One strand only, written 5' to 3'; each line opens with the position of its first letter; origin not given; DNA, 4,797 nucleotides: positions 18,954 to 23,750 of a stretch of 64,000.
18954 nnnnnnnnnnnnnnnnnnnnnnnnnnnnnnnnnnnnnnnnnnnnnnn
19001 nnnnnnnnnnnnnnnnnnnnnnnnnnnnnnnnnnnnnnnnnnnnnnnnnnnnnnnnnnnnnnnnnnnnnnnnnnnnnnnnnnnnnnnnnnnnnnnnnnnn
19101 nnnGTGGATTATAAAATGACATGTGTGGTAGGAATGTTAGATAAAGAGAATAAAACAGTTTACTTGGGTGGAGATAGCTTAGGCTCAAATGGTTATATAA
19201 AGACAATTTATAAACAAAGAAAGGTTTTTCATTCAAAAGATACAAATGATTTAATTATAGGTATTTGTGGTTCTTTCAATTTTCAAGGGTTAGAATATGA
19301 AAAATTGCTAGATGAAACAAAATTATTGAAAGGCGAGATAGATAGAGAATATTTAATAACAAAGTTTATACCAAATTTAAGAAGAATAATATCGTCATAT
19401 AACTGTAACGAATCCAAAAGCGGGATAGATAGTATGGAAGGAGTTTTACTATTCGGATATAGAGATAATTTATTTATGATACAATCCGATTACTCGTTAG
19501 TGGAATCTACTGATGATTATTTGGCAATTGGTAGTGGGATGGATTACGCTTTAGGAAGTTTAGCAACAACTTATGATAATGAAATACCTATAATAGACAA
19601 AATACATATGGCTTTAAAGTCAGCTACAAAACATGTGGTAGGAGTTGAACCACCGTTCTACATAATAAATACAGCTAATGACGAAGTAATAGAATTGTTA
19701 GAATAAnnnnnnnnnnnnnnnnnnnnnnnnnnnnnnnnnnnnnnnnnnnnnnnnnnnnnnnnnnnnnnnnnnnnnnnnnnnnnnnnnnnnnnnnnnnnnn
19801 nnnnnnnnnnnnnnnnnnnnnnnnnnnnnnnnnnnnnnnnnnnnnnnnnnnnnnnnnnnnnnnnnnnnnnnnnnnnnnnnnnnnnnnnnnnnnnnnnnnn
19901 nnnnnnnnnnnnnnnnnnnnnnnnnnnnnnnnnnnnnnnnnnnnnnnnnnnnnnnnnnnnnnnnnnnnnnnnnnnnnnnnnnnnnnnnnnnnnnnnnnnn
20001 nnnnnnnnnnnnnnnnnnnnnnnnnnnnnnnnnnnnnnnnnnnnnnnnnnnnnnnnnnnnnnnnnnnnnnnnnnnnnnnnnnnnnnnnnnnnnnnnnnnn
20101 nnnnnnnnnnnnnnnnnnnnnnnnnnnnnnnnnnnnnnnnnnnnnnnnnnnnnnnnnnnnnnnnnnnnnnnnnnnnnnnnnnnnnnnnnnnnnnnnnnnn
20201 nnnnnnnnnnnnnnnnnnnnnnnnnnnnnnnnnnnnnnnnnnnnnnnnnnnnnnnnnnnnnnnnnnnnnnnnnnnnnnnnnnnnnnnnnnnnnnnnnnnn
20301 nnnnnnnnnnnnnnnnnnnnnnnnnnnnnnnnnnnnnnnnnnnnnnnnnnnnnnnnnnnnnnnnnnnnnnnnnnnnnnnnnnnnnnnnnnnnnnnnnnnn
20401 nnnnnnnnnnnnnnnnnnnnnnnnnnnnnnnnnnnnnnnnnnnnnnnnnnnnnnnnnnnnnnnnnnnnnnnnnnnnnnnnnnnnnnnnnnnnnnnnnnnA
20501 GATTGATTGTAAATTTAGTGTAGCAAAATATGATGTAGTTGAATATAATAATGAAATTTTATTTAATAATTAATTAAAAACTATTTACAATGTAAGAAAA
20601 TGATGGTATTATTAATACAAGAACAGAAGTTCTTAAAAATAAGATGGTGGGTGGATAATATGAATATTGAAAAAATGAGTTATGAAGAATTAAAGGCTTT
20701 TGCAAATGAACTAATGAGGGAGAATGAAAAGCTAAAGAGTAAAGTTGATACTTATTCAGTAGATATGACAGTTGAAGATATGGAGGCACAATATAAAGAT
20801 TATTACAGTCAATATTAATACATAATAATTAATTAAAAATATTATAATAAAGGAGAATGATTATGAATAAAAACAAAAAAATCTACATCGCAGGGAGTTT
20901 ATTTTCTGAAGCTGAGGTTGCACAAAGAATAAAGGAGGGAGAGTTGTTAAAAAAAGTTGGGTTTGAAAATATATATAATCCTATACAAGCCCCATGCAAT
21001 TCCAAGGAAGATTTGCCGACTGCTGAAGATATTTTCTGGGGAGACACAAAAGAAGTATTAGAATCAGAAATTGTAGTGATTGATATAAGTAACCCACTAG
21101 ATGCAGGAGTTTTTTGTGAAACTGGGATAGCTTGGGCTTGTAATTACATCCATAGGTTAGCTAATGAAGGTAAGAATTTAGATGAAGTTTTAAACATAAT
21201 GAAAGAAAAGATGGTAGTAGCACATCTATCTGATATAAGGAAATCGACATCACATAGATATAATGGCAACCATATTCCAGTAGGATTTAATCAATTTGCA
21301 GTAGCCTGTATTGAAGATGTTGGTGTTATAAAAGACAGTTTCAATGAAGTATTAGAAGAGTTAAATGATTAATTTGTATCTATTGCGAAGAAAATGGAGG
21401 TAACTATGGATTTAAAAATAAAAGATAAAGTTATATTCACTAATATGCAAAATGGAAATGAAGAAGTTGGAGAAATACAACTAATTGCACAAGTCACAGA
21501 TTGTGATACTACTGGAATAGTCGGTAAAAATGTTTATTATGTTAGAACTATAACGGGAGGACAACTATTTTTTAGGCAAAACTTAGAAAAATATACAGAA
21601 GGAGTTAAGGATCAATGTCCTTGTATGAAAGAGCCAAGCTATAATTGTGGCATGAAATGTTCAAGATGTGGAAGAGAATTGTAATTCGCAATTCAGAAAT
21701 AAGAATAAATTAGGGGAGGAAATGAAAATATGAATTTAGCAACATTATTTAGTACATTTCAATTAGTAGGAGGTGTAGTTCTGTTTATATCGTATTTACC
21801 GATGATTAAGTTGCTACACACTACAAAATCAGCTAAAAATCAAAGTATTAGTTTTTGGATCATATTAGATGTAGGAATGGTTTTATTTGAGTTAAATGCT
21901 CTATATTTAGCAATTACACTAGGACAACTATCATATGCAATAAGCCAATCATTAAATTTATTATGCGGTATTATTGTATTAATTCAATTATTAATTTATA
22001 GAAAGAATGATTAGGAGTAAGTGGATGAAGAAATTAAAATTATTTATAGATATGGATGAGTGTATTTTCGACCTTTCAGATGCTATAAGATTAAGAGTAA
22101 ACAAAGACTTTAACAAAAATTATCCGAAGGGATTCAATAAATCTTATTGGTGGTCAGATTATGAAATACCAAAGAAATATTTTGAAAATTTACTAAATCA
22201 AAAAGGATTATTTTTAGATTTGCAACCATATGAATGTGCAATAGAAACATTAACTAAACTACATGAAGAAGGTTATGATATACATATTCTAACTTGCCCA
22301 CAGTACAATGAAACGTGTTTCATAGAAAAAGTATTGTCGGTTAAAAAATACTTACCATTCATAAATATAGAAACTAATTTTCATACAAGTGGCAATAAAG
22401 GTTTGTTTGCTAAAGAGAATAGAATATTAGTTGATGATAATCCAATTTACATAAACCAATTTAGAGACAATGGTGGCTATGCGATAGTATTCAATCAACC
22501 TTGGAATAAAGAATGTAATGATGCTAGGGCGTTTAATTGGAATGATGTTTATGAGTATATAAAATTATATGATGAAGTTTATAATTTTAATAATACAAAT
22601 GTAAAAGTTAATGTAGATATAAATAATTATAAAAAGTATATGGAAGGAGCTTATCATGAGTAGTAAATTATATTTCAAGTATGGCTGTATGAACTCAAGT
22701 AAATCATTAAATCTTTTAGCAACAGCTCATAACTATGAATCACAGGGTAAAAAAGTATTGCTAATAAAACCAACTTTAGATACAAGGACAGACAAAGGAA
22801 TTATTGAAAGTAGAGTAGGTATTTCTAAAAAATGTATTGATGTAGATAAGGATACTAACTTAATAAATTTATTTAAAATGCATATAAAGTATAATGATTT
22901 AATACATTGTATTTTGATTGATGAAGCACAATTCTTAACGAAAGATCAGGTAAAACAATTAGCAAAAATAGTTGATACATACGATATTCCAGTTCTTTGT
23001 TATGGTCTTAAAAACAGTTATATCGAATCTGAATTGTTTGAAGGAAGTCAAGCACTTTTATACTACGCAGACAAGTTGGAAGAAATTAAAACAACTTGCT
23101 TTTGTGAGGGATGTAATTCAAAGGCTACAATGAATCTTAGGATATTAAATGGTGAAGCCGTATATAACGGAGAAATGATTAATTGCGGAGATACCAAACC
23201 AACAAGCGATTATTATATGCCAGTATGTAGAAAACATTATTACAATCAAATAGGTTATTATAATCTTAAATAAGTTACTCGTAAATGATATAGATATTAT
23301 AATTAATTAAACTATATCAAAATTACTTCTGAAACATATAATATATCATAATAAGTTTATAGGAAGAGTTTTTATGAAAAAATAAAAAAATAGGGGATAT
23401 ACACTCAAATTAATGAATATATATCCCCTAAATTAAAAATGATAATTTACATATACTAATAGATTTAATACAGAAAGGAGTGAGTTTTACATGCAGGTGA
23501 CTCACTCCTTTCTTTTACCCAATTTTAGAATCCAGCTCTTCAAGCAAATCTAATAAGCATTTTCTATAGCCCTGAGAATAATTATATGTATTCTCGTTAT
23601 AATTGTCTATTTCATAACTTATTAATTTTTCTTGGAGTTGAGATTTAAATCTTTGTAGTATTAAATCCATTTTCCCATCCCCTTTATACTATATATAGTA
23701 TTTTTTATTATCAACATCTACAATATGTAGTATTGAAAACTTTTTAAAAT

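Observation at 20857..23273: Deoxynucleoside salvage / base-exchange operon: NDT-like, SemiSWEET, 5'-deoxynucleotidase, thymidine kinase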

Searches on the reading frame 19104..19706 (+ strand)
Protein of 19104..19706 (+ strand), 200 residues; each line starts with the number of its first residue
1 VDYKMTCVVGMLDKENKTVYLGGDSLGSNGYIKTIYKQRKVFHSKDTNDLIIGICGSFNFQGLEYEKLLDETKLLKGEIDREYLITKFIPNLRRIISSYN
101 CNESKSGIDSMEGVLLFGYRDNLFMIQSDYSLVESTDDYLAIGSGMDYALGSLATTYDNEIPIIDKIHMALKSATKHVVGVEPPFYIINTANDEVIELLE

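Call 3: search_protein_families(library=pfam, proteins=[window:19104-19706:+], max_evalue=1)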
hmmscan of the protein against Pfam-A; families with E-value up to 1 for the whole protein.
window:19104-19706:+ (200 aa): 1 family
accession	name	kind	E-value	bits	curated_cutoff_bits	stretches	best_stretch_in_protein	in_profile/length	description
PF00227.31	Proteasome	-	0.014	15.4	22.4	1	7-172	6-168/189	Proteasome subunit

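Call 4: search_protein_families(library=phrogs, proteins=[window:19104-19706:+], max_evalue=0.01)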
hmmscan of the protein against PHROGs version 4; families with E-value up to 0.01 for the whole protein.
window:19104-19706:+ (200 aa): 1 family
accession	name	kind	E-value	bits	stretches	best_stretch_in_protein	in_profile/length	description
phrog_1040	-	other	1.5e-20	74.9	1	3-197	12-163/277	peptidase HslV family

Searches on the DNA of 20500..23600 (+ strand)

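Call 5: search_dna_similar(query=window:20500-23600:+, collection=phages, mode=near, max_rows=20)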
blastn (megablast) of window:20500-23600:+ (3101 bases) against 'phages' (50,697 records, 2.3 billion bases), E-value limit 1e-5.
No match.

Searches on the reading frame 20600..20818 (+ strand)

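Call 3: search_protein_families(library=pfam, proteins=[window:20600-20818:+], max_evalue=1)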
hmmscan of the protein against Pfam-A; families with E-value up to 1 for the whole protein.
window:20600-20818:+ (72 aa): 4 families
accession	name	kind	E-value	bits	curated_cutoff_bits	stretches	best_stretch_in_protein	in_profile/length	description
PF02183.23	HALZ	-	0.0018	18.8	28.1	1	25-50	11-36/43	Homeobox associated leucine zipper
PF07716.20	bZIP_2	-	0.0044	17.5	22.3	1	25-52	24-51/54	Basic region leucine zipper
PF15058.11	Speriolin_N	-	0.086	13.2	27.9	1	27-49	6-28/228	Speriolin N terminus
PF19937.4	GldC-like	-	0.13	13.2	25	0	30-66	18-54/90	Gliding motility-associated protein GldC-like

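Call 4: search_protein_families(library=phrogs, proteins=[window:20600-20818:+], max_evalue=0.01)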
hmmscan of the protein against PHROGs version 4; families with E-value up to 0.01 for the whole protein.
window:20600-20818:+ (72 aa): 0 families
